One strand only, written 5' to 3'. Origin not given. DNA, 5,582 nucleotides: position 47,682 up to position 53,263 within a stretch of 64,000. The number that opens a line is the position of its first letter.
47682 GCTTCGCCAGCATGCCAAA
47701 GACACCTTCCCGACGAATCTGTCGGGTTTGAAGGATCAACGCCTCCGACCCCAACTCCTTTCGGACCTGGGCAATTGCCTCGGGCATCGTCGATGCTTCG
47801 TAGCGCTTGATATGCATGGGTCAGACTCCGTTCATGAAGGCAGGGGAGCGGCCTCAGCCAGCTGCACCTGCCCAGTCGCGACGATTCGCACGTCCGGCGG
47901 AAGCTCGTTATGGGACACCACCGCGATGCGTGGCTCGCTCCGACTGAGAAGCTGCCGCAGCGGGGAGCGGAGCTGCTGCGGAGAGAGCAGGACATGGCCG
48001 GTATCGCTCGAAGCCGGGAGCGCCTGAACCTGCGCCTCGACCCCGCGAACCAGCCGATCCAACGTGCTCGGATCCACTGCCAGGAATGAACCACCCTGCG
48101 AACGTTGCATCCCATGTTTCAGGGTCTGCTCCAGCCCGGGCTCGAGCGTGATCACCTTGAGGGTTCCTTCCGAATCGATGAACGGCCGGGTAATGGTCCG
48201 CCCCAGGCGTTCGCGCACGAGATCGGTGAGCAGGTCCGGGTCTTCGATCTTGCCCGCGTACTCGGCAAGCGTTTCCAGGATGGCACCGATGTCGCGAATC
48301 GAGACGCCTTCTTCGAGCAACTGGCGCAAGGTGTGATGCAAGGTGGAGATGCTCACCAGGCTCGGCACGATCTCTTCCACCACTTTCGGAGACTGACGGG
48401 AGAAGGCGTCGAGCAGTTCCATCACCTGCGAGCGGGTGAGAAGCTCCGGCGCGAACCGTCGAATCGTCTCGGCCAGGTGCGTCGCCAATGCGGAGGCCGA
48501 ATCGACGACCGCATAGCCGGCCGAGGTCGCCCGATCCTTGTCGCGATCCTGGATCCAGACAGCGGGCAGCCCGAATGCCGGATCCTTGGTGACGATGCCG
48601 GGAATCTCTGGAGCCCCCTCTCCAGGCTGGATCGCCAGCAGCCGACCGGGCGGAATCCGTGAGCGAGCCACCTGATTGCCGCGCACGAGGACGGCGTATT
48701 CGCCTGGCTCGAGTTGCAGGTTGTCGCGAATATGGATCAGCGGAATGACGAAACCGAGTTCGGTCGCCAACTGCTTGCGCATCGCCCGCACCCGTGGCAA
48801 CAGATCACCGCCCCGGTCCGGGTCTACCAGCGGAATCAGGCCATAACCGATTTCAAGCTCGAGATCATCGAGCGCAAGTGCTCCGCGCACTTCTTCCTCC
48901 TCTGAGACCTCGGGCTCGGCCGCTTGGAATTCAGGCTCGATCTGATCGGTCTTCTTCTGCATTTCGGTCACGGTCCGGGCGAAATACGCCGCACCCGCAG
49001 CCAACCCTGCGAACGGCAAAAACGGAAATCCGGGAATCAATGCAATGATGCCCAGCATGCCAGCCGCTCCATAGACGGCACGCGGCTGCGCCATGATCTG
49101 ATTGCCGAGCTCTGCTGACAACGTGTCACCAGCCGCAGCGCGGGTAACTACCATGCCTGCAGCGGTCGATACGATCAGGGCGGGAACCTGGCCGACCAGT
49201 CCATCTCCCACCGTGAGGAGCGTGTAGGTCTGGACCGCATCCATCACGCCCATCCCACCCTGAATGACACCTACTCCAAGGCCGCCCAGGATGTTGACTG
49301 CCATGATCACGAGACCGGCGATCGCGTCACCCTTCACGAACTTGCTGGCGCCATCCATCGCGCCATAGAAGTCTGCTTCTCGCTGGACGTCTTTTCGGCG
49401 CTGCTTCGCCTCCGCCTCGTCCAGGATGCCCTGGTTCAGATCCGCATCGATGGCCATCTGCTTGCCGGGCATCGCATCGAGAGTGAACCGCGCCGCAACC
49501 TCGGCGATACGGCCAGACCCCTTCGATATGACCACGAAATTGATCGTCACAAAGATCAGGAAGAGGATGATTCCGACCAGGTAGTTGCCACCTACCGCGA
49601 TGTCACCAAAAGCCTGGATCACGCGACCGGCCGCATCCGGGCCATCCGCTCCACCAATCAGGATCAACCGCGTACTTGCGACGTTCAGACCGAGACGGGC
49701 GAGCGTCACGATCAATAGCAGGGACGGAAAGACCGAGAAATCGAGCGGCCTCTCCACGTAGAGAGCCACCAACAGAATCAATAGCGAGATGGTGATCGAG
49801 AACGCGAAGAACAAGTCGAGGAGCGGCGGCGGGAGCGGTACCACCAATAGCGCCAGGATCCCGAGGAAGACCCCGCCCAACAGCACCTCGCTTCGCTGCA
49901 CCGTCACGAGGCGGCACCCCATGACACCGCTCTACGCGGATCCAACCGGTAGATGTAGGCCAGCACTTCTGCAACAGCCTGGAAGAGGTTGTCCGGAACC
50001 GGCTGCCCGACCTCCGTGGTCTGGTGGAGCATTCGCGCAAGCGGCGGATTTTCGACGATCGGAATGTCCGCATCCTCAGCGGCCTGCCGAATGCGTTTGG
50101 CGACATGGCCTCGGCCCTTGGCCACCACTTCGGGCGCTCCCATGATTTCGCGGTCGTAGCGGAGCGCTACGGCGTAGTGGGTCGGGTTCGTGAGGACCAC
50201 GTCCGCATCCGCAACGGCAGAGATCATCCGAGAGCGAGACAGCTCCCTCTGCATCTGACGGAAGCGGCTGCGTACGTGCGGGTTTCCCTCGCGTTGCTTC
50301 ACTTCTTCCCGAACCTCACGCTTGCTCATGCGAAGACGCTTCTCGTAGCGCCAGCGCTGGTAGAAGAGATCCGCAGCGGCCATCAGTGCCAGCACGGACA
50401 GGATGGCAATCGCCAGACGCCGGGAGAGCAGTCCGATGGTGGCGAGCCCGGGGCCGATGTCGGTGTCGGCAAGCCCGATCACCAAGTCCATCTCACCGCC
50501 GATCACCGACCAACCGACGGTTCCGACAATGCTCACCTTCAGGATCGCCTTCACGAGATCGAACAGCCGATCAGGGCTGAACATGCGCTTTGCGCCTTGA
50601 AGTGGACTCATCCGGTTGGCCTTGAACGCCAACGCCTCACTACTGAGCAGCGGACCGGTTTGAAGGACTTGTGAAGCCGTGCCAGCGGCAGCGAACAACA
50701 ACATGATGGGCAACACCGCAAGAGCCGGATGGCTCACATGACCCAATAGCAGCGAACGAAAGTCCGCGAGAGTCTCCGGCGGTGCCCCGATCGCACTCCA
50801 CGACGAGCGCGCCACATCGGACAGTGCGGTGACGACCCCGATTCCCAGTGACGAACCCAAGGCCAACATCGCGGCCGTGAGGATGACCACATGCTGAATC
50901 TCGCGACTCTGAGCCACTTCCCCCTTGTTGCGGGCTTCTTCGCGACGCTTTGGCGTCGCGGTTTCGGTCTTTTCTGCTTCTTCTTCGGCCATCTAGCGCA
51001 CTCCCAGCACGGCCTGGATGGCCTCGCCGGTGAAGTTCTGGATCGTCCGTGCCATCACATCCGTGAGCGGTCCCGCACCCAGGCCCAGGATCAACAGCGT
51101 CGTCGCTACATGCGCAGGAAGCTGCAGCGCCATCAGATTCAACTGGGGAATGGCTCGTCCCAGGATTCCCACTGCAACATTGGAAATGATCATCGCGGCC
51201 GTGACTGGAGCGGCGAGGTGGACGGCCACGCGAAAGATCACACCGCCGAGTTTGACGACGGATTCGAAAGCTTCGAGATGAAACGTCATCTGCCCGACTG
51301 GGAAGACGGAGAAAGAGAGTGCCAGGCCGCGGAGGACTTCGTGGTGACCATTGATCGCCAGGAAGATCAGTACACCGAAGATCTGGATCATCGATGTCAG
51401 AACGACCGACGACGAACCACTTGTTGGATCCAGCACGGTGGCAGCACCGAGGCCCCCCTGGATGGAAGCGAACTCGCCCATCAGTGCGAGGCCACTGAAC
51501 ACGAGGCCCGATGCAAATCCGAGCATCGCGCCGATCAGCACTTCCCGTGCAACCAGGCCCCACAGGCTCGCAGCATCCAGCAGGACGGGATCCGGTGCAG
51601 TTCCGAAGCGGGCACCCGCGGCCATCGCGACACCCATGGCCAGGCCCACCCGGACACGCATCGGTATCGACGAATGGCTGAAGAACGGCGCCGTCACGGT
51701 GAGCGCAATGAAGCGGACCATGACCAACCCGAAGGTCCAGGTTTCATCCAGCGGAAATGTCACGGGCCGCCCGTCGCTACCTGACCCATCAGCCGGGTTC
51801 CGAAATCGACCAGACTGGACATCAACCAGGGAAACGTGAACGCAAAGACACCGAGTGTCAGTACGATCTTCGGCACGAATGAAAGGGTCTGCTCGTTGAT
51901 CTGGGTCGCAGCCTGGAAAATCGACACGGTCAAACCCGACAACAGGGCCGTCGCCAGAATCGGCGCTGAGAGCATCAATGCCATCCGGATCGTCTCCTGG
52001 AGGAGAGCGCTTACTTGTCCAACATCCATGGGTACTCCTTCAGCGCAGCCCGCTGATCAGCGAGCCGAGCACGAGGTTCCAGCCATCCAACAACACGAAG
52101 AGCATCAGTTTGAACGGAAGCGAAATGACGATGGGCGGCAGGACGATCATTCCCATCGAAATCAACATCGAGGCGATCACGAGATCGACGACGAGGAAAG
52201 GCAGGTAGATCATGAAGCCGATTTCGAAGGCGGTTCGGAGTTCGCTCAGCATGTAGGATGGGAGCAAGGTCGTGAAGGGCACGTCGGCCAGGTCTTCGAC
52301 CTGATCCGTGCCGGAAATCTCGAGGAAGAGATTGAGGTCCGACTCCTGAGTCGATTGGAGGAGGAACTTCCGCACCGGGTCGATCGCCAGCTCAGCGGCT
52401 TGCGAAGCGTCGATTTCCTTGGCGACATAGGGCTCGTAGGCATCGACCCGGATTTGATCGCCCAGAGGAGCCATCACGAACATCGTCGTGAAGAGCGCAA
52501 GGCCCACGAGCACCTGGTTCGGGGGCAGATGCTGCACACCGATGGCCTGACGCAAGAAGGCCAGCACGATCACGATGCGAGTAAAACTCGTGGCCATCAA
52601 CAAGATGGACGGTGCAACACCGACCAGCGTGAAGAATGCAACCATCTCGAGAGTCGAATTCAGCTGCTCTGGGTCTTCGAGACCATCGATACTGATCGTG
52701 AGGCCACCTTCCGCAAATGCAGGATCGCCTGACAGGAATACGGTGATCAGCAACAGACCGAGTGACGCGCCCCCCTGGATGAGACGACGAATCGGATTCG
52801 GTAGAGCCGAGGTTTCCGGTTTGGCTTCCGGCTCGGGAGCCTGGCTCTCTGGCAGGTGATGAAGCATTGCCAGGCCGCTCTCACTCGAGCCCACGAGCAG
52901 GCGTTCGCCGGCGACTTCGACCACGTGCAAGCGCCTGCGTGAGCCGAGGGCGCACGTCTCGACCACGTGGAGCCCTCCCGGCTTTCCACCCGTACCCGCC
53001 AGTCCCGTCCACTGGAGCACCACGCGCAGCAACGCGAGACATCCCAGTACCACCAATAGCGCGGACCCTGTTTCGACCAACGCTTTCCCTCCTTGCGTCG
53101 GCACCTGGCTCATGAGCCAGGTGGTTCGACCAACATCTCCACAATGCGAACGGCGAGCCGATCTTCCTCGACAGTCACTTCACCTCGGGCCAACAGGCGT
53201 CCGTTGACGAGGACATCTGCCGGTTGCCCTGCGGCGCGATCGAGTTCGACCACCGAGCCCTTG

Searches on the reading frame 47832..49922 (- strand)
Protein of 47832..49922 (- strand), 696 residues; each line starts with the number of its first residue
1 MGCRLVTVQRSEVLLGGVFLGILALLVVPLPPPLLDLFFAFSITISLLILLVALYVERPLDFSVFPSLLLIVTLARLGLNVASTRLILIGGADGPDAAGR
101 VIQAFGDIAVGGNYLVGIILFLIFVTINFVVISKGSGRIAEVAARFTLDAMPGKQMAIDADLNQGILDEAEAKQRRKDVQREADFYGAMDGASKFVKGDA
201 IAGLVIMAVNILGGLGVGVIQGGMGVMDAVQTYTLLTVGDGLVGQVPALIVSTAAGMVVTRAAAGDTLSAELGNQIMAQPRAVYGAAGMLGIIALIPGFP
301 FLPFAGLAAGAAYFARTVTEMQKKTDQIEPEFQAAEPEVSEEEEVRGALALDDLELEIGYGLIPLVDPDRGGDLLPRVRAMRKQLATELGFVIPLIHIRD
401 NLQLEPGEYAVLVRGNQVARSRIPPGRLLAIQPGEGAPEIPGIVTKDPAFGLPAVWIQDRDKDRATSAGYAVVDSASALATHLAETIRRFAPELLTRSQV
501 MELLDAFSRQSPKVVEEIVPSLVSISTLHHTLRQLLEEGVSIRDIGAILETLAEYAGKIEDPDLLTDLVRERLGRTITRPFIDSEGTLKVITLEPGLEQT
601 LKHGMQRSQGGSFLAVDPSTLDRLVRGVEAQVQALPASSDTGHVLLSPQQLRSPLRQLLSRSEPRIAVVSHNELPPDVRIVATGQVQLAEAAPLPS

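Call 14: find_related_loci(query=window:47832-49922:-, collection=genome_contigs, flank=10000)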
Query window:47832-49922:- (696 aa) in genome_contigs; peptide patterns used: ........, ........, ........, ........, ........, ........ (x = any residue, [..] = any of these).
600 stretches matched a pattern (row limit reached: there are more); 600 encode a relative of the query (tblastn E <= 1e-3); the best 80 are kept; 80 distinct loci.
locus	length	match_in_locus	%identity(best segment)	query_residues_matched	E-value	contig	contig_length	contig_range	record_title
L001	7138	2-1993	51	27-691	0e+0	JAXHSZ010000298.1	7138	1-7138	MAG: Thermodesulfobacteriota bacterium isolate MAG11_tar_biofilm MAG11_298, whole genome shotgun sequence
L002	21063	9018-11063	47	9-691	0e+0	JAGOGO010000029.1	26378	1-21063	MAG: Deltaproteobacteria bacterium isolate Go_SlDig_bin_103 Go_SlDig_5050_length_26378_cov_7.772732, whole genome shotgu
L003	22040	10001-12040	51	7-688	0e+0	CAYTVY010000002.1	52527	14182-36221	MAG TPA_asm: uncultured Geothermobacter sp. isolate SRP216583_co2_151 genome assembly, contig: NODE_292_length_52527_cov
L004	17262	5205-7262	46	9-686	0e+0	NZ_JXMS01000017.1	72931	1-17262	Halodesulfovibrio spirochaetisodalis strain JC271 contig17, whole genome shotgun sequence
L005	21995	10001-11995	49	9-687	0e+0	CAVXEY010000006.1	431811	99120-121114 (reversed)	MAG: uncultured delta proteobacterium isolate MFD02416.bin.1.108 genome assembly, contig: contig_16565, whole genome sho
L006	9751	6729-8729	49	20-686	0e+0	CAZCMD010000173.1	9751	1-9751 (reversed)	MAG TPA_asm: uncultured Desulfatiglans sp. isolate SRP192927_co6_207 genome assembly, contig: NODE_18022_length_9751_cov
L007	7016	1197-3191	50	19-686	0e+0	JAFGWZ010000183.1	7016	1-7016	MAG: Deltaproteobacteria bacterium isolate ZodW_Metabat.303 k87_15604965, whole genome shotgun sequence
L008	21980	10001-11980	47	25-691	0e+0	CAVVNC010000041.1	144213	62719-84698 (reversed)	MAG: uncultured delta proteobacterium isolate MFD03726.bin.2.24 genome assembly, contig: contig_71107, whole genome shot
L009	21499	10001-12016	50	20-686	0e+0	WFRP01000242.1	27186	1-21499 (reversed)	MAG: Proteobacteria bacterium isolate S015_14 k151_523775, whole genome shotgun sequence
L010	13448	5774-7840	50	6-688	0e+0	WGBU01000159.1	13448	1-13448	MAG: Deltaproteobacteria bacterium isolate S144_36 k151_53989, whole genome shotgun sequence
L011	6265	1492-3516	47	10-688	0e+0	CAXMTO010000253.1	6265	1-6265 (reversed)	MAG: uncultured Myxococcota bacterium isolate 07C-BC-St07_bin.23.orig genome assembly, contig: k141_572728, whole genome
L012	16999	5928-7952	47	10-688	0e+0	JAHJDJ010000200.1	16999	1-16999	MAG: bacterium isolate Modern_marine.mb.49 Modern_marine.mb.49_k141_1363941, whole genome shotgun sequence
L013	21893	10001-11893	51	45-687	0e+0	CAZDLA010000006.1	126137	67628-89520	MAG TPA_asm: uncultured Nitrospiraceae bacterium isolate SRP302447_co1_783 genome assembly, contig: NODE_521_length_1261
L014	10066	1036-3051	50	8-688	0e+0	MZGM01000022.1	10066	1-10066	MAG: candidate division KSB1 bacterium 4484_219 ex4484_219_scaffold_4514, whole genome shotgun sequence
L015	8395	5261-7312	49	8-686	0e+0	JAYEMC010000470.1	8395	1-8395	MAG: Pseudomonadota bacterium isolate MAG091 MAG091_470, whole genome shotgun sequence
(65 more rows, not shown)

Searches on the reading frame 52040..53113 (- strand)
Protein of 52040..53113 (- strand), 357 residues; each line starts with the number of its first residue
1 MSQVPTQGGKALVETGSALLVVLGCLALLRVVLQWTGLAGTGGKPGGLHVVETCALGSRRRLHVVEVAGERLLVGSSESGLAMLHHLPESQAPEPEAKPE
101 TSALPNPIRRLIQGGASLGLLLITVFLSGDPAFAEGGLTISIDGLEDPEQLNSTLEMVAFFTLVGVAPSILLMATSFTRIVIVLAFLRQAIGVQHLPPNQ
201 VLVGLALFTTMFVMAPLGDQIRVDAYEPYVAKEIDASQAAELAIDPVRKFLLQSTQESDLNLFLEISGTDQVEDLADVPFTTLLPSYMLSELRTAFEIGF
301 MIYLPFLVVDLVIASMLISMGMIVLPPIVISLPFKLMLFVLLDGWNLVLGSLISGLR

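Call 24: find_homologous_proteins(query=window:52040-53113:-, max_evalue=1e-40)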
Query window:52040-53113:- (357 aa): 7809 proteins with E <= 1e-40 among 8000 candidates; the best 120 are listed.
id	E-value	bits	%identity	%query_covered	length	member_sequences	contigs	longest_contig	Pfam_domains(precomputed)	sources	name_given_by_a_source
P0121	1.1e-213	727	100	97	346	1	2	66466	PF04347.19,PF00813.26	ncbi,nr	ncbi:MAG: flagellar type III secretion system pore protein FliP [bacterium]|nr:flagellar type III se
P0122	1.7e-185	634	88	97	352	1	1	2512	PF04347.19,PF00813.26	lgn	-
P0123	1.1e-179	615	86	97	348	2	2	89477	PF04347.19,PF00813.26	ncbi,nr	ncbi:MAG: flagellar type III secretion system pore protein FliP [bacterium]|nr:flagellar type III se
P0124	3.3e-168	578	81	97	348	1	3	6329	PF04347.19,PF00813.26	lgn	-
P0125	5.4e-165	567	80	97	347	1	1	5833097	PF04347.19,PF00813.26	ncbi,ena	-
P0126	2.4e-151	522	73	97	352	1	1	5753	PF04347.19,PF00813.26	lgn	-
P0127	1.6e-150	520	75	96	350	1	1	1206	PF04347.19,PF00813.26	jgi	jgi:flagellar biosynthetic protein FliP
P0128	1.7e-149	516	73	96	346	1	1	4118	PF04347.19,PF00813.26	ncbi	-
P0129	1.5e-145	503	73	97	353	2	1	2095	PF04347.19,PF00813.26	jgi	-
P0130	8.8e-142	491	73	97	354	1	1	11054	PF04347.19,PF00813.26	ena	-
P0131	1.3e-139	484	71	97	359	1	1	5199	PF04347.19,PF00813.26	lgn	-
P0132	2.3e-132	460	71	89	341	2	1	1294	PF04347.19,PF00813.26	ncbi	-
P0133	6.2e-131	455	66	97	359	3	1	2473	PF04347.19,PF00813.26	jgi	-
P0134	4.9e-128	446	64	97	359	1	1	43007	PF04347.19,PF00813.26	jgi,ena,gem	-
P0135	1.3e-126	441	62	97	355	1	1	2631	PF04347.19,PF00813.26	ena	-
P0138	2.0e-125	437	65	97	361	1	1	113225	PF04347.19,PF00813.26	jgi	-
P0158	1.5e-108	382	58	88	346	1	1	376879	PF04347.19,PF00813.26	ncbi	ncbi:MAG: flagellar type III secretion system pore protein FliP [Myxococcota bacterium]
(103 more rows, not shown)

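Call 27: find_encoding_contigs(protein=P0123, flank=10000, max_places=1)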
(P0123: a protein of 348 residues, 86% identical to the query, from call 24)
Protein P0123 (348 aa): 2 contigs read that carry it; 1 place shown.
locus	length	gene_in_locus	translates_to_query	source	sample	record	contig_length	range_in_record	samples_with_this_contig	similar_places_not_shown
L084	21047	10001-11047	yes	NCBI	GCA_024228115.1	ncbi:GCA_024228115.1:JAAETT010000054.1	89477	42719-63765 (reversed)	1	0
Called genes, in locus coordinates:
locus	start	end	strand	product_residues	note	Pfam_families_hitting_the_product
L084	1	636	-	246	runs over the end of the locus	PF02348:CTP_transf_3, PF12804:NTP_transf_3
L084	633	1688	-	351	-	PF03102:NeuB, PF08666:SAF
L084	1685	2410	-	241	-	PF08889:WbqC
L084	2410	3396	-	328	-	-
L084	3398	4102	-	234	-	PF13489:Methyltransf_23, PF03848:TehB, PF13847:Methyltransf_31, PF08241:Methyltransf_11, PF08242:Methyltransf_12, PF13649:Methyltransf_25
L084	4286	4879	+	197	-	PF26154:DUF8042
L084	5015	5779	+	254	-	PF01618:MotA_ExbB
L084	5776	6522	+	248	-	PF13677:MotB_plug, PF00691:OmpA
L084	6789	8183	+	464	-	PF00072:Response_reg, PF00158:Sigma54_activat, PF14532:Sigma54_activ_2, PF25601:AAA_lid_14, PF02954:HTH_8, PF13384:HTH_23 (faint)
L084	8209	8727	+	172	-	PF03748:FliL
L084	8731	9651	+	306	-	PF01052:FliMN_C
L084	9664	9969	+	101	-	PF01052:FliMN_C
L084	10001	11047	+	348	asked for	PF04347:FliO, PF00813:FliP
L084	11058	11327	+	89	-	PF01313:Bac_export_3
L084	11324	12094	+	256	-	PF01311:Bac_export_1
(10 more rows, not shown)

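Call 28: find_encoding_contigs(protein=P0125, flank=10000, max_places=1)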
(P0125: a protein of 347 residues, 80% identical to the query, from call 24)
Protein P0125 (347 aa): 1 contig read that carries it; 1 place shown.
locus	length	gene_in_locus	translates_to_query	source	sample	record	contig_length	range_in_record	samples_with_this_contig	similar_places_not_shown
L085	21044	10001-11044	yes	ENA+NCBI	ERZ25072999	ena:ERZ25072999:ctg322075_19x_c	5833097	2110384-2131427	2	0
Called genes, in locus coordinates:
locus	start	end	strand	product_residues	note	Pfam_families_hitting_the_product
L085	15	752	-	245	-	PF02348:CTP_transf_3, PF12804:NTP_transf_3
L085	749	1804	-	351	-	PF03102:NeuB, PF08666:SAF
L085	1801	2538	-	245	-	PF08889:WbqC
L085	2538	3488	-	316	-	-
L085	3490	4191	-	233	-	PF13489:Methyltransf_23, PF03848:TehB, PF13847:Methyltransf_31, PF08241:Methyltransf_11, PF08242:Methyltransf_12, PF13649:Methyltransf_25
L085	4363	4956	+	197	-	PF26154:DUF8042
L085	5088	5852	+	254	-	PF20560:MotA_N (weak), PF01618:MotA_ExbB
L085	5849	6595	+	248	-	PF13677:MotB_plug, PF00691:OmpA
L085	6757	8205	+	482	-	PF00072:Response_reg, PF13384:HTH_23 (faint), PF00158:Sigma54_activat, PF14532:Sigma54_activ_2, PF25601:AAA_lid_14, PF02954:HTH_8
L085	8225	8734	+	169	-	PF03748:FliL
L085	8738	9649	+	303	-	PF01052:FliMN_C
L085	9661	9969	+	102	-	PF01052:FliMN_C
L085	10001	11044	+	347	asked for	PF04347:FliO, PF00813:FliP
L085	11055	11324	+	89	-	PF01313:Bac_export_3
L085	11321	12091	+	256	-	PF01311:Bac_export_1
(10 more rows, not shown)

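Call 33: find_encoding_contigs(protein=P0138, flank=10000, max_places=1)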
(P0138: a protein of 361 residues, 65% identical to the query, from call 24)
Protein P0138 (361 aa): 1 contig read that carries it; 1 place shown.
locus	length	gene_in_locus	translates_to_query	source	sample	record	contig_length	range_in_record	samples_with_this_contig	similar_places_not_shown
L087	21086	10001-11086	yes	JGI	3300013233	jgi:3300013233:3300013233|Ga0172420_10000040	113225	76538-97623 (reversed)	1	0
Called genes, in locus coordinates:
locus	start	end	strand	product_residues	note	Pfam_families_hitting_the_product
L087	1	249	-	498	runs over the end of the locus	PF02310:B12-binding, PF04055:Radical_SAM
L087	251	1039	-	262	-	PF02348:CTP_transf_3, PF12804:NTP_transf_3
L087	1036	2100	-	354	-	PF03102:NeuB, PF08666:SAF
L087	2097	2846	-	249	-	PF08889:WbqC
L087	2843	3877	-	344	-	-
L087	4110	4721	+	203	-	PF26154:DUF8042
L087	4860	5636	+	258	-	PF20560:MotA_N (weak), PF01618:MotA_ExbB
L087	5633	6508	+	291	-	PF13677:MotB_plug, PF00691:OmpA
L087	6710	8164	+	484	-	PF00072:Response_reg, PF00158:Sigma54_activat, PF14532:Sigma54_activ_2, PF07728:AAA_5 (weak), PF25601:AAA_lid_14, PF02954:HTH_8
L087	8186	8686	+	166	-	PF03748:FliL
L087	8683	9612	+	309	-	PF01052:FliMN_C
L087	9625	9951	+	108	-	PF01052:FliMN_C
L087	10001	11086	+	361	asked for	PF04347:FliO, PF00813:FliP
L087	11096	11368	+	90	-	PF01313:Bac_export_3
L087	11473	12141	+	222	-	PF01311:Bac_export_1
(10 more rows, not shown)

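Call 67: find_encoding_contigs(protein=P0158, flank=10000, max_places=1)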
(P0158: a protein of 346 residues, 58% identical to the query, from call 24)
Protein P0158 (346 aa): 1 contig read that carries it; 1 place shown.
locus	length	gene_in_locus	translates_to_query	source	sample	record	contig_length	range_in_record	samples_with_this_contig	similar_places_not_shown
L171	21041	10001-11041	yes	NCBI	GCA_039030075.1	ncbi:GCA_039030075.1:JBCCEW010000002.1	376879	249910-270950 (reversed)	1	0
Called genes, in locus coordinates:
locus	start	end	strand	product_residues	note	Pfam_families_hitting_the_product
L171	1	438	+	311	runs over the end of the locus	PF02050:FliJ (weak)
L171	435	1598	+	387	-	PF02120:Flg_hook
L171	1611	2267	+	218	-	PF03963:FlgD, PF13861:FLgD_tudor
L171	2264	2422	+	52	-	-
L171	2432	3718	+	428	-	PF22692:LlgE_F_G_D1, PF07559:FlgE_D2, PF06429:Flg_bbr_C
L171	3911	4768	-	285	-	PF08668:HDOD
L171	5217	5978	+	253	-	PF01618:MotA_ExbB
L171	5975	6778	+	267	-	PF13677:MotB_plug, PF00691:OmpA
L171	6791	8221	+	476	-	PF00072:Response_reg, PF00158:Sigma54_activat, PF14532:Sigma54_activ_2, PF07728:AAA_5 (weak), PF25601:AAA_lid_14, PF02954:HTH_8, PF13384:HTH_23 (weak)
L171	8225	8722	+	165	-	PF03748:FliL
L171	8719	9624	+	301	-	PF01052:FliMN_C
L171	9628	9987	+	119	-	PF01052:FliMN_C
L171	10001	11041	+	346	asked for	PF04347:FliO, PF00813:FliP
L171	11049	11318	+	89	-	PF01313:Bac_export_3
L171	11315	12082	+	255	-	PF01311:Bac_export_1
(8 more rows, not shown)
